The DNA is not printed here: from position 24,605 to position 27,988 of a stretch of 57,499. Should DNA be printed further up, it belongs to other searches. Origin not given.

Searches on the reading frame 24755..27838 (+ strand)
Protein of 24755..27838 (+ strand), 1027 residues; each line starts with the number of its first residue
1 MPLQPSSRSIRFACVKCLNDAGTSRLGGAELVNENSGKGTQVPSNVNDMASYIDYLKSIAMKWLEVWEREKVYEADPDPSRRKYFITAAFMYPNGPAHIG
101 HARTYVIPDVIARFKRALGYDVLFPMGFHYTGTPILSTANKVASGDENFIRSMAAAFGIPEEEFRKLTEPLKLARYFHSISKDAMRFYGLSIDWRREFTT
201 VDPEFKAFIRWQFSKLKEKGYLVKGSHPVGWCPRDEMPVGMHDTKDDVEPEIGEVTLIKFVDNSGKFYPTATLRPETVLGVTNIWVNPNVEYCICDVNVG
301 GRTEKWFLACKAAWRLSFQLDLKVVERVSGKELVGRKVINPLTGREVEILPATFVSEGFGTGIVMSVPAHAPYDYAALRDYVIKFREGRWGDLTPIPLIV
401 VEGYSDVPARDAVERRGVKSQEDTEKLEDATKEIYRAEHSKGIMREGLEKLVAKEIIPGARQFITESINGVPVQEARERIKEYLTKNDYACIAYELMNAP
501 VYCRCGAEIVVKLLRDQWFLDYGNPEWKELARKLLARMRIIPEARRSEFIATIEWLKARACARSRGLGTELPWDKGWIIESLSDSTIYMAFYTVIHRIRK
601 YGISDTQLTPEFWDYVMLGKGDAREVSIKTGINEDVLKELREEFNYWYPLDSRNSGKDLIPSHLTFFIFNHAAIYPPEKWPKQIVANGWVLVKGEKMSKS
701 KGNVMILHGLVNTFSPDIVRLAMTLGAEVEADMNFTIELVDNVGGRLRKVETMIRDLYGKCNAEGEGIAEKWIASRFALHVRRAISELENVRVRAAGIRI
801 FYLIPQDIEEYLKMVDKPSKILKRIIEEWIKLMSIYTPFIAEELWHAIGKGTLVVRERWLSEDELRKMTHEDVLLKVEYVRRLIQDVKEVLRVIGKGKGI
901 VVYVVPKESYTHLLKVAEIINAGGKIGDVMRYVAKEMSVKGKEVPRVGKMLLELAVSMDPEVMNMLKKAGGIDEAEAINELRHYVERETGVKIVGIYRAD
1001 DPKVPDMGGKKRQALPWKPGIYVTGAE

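Call 13: search_protein_families(library=ncbifam, proteins=[window:24755-27838:+], max_evalue=0.00001)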
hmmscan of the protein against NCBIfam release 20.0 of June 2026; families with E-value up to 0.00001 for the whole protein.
window:24755-27838:+ (1027 aa): 19 families
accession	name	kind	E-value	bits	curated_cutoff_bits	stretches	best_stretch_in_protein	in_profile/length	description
NF008957.0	PRK12300.1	subfamily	0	1181.6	677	1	56-1023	6-945/946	leucine--tRNA ligase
TIGR00395.1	leuS_arch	equivalog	1.8e-280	933.1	648.5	1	58-1023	2-937/938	leucine--tRNA ligase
TIGR00422.1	valS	equivalog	2.9e-65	220.8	612.1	2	57-289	8-233/863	valine--tRNA ligase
NF009687.0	PRK13208.1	equivalog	3.7e-65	220.5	738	2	57-289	13-232/801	valine--tRNA ligase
TIGR00396.1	leuS_bact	equivalog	4.7e-53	180.5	548.4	4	57-137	4-84/843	leucine--tRNA ligase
NF004349.1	PRK05729.1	equivalog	5e-53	180.5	704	2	331-932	232-770/860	valine--tRNA ligase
TIGR00392.1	ileS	equivalog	9.8e-41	139.8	621.4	1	61-882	13-820/861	isoleucine--tRNA ligase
TIGR00398.1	metG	equivalog_domain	1.8e-29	102.9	336.35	2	85-157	2-74/530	methionine--tRNA ligase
NF000540.1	alt_ValS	exception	1.3e-27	96.2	900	2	56-288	6-247/827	valine--tRNA ligase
NF011492.0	PRK14900.1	equivalog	3.5e-26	91.4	1783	1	59-291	18-244/1044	valine--tRNA ligase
NF008900.0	PRK12267.1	equivalog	8.3e-26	90.6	598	2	81-157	3-79/648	methionine--tRNA ligase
NF001100.0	PRK00133.1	equivalog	5.5e-24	84.7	587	2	80-156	3-79/676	methionine--tRNA ligase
NF040702.1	ileS_w_GNAT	exception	3.3e-21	74.7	1999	1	61-232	24-195/1100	isoleucine--tRNA ligase, N-acetyltransferase domain-containing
TIGR00435.1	cysS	equivalog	2.7e-18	66.3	340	1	650-834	220-396/466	cysteine--tRNA ligase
NF000258.1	MupB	exception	4.9e-17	61.1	1900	1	62-385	11-334/1033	mupirocin-resistant isoleucine--tRNA ligase MupB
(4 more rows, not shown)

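Call 14: search_protein_families(library=pfam, proteins=[window:24755-27838:+], max_evalue=0.00001)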
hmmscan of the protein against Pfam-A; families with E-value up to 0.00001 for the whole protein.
window:24755-27838:+ (1027 aa): 5 families
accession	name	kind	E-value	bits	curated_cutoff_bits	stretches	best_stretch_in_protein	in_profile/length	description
PF00133.28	tRNA-synt_1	-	5.7e-33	114.7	22.7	1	62-735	1-413/414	tRNA synthetases class I (I, L, M and V)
PF09334.17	tRNA-synt_1g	-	2.8e-28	99.2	20.1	2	84-155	1-72/391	tRNA synthetases class I (M)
PF08264.19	Anticodon_1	-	1.1e-15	58.2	25.1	1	770-891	1-136/148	Anticodon-binding domain of tRNA ligase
PF01406.26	tRNA-synt_1e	-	2.2e-14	54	27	1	650-741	208-297/301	tRNA synthetases class I (C) catalytic domain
PF13603.12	tRNA-synt_1_2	-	6.3e-09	36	25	1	272-384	27-135/185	Leucyl-tRNA synthetase, editing domain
